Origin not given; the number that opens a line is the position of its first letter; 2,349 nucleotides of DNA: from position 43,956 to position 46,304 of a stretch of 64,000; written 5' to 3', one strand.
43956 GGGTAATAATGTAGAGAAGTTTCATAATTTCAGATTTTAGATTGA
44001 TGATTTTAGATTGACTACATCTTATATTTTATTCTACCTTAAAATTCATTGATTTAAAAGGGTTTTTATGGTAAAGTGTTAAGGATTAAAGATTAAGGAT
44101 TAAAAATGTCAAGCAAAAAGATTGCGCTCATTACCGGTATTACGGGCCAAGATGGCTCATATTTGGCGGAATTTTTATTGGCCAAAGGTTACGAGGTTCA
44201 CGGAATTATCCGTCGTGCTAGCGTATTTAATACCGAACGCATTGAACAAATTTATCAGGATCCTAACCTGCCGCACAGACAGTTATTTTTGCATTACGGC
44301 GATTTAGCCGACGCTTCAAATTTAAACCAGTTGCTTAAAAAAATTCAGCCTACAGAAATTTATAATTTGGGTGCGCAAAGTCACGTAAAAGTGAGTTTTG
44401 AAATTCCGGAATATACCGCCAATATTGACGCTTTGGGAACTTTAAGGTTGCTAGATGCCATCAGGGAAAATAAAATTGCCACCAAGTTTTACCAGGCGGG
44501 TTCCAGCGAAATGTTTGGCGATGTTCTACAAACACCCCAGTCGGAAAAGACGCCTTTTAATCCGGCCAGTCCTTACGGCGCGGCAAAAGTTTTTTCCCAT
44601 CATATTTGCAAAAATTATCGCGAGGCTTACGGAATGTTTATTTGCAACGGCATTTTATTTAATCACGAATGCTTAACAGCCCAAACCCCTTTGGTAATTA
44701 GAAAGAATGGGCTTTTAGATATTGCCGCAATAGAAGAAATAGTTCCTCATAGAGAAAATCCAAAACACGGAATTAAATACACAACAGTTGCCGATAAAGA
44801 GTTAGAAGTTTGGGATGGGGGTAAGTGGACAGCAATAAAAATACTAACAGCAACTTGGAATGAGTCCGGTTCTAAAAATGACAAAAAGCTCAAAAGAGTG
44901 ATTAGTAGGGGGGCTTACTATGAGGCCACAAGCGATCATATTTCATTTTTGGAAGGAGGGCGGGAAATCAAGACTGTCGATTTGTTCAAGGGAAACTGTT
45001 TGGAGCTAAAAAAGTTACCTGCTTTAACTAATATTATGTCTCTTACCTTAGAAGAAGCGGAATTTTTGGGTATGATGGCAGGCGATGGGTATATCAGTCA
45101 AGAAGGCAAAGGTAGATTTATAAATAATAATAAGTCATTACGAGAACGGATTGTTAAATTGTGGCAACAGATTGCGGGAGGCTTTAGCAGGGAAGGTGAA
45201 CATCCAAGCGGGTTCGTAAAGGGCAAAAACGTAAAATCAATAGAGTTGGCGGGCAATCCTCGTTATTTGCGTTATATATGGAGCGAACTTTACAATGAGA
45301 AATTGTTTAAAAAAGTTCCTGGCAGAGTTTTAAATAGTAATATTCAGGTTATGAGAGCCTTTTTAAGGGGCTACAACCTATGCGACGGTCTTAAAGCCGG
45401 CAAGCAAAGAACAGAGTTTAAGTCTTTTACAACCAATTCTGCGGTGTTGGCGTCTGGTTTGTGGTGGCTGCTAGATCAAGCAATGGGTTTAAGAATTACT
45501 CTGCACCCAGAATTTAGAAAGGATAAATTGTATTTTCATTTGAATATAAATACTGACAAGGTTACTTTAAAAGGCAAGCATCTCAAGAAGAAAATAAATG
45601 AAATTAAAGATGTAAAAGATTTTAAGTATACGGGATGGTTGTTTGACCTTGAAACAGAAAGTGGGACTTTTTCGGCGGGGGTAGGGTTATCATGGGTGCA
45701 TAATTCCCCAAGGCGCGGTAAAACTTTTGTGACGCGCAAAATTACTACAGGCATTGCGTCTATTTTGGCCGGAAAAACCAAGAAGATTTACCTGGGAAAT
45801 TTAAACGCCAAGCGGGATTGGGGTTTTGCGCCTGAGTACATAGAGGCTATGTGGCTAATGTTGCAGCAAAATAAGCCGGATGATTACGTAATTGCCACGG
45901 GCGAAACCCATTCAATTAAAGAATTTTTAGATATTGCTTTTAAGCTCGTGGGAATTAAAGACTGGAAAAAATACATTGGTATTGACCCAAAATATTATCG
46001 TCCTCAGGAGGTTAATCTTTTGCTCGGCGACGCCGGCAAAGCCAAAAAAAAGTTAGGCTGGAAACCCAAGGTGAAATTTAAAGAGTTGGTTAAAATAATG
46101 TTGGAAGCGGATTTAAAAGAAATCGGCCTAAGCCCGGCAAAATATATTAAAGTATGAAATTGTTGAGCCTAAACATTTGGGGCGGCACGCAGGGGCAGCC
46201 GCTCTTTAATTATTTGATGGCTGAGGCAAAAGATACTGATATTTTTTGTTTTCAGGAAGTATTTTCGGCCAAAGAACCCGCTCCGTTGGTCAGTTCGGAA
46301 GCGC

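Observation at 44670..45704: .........-type intein inside GDP-mannose 4,6-dehydratase (gmd)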

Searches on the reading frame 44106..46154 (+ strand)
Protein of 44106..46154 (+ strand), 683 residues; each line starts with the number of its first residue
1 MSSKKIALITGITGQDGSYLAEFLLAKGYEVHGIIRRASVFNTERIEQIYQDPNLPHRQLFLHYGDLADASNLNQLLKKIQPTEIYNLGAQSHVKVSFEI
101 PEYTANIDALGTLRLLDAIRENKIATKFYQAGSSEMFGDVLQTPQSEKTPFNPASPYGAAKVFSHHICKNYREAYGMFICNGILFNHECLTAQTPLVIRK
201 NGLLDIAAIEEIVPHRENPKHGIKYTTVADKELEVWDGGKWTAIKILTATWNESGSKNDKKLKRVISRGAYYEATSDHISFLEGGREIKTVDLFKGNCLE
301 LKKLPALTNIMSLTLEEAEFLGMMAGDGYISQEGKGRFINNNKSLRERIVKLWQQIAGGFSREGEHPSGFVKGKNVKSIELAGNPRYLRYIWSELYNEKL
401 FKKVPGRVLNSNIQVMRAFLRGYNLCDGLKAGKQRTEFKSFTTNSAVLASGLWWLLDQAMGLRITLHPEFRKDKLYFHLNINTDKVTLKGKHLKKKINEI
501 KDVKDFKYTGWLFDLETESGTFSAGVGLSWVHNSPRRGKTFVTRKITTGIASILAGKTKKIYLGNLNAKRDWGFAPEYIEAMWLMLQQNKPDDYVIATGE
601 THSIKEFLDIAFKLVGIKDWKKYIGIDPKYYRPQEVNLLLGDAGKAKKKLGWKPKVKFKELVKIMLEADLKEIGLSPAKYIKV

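Call 4: search_protein_families(library=pfam, proteins=[window:44106-46154:+], max_evalue=1)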
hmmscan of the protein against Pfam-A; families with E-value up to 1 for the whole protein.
window:44106-46154:+ (683 aa): 7 families
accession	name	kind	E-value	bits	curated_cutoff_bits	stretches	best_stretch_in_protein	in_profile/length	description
PF16363.11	GDP_Man_Dehyd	-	7.3e-138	460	27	2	8-200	1-196/332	GDP-mannose 4,6 dehydratase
PF01370.27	Epimerase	-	3.2e-67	226.9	20.9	2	7-188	1-173/240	NAD dependent epimerase/dehydratase family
PF04321.23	RmlD_sub_bind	-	3.9e-06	26.6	27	1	8-163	4-131/287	RmlD substrate binding domain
PF14528.11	LAGLIDADG_3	-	4.6e-06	27.3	22.5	1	415-469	2-55/82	LAGLIDADG-like domain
PF02719.21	Polysacc_synt_2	-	0.0011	18.7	20.2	1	8-125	2-121/293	Polysaccharide biosynthesis protein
PF05368.20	NmrA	-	0.023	14.8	27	1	4-80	2-70/298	NmrA-like family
PF00106.31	adh_short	-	0.27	11.1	26.6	0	5-81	1-72/195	short chain dehydrogenase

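Call 5: search_protein_families(library=ncbifam, proteins=[window:44106-46154:+], max_evalue=1)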
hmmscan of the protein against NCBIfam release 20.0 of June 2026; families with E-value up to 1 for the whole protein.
window:44106-46154:+ (683 aa): 25 families
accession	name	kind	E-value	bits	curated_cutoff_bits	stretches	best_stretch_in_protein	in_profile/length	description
TIGR01472.1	gmd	equivalog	1.3e-157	524.3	415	2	5-200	1-198/342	GDP-mannose 4,6-dehydratase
TIGR01181.1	dTDP_gluc_dehyt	equivalog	4.4e-28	98.3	365.1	2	8-177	3-171/321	dTDP-glucose 4,6-dehydratase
TIGR04180.1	EDH_00030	hypoth_equivalog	1.7e-26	93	475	2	8-179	2-167/297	NAD-dependent 4,6-dehydratase LegB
TIGR02622.1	CDP_4_6_dhtase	equivalog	3.9e-22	78.9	278.45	2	4-175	4-172/352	CDP-glucose 4,6-dehydratase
TIGR01179.1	galE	equivalog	4.8e-21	74.9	262.3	2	8-177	3-166/332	UDP-glucose 4-epimerase GalE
NF007582.0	PRK10217.1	equivalog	1.6e-14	53.8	698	1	62-177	55-180/355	dTDP-glucose 4,6-dehydratase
NF007490.0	PRK10084.1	subfamily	4.2e-13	49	649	2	8-177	4-187/361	dTDP-glucose 4,6-dehydratase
NF043036.1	ErythonDh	equivalog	7.4e-10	38.5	325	1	8-171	4-163/321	D-erythronate dehydrogenase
NF007956.0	PRK10675.1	subfamily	1.6e-08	34.1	394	1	7-174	3-166/338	UDP-glucose 4-epimerase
NF011287.0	PRK14698.1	equivalog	1.5e-06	26.5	1238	1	313-484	389-551/1017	V-type ATP synthase subunit A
NF011728.1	PRK15181.1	equivalog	3.5e-05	23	760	1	5-175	16-183/348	Vi polysaccharide biosynthesis UDP-N-acetylglucosaminuronic acid C-4 epimerase TviC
NF052578.1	StrlDmthSdmBMthl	equivalog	4.3e-05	23.4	600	1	7-166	3-149/328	sterol demethylase protein SdmB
NF038213.1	SDR_TniO_fam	equivalog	0.00096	18.6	300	1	4-81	2-74/249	SDR family oxidoreductase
TIGR03466.1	HpnA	hypoth_equivalog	0.0015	17.5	367.65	1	7-155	3-136/327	hopanoid-associated sugar epimerase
TIGR01214.1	rmlD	equivalog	0.0024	17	224.05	1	8-170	3-137/285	dTDP-4-dehydrorhamnose reductase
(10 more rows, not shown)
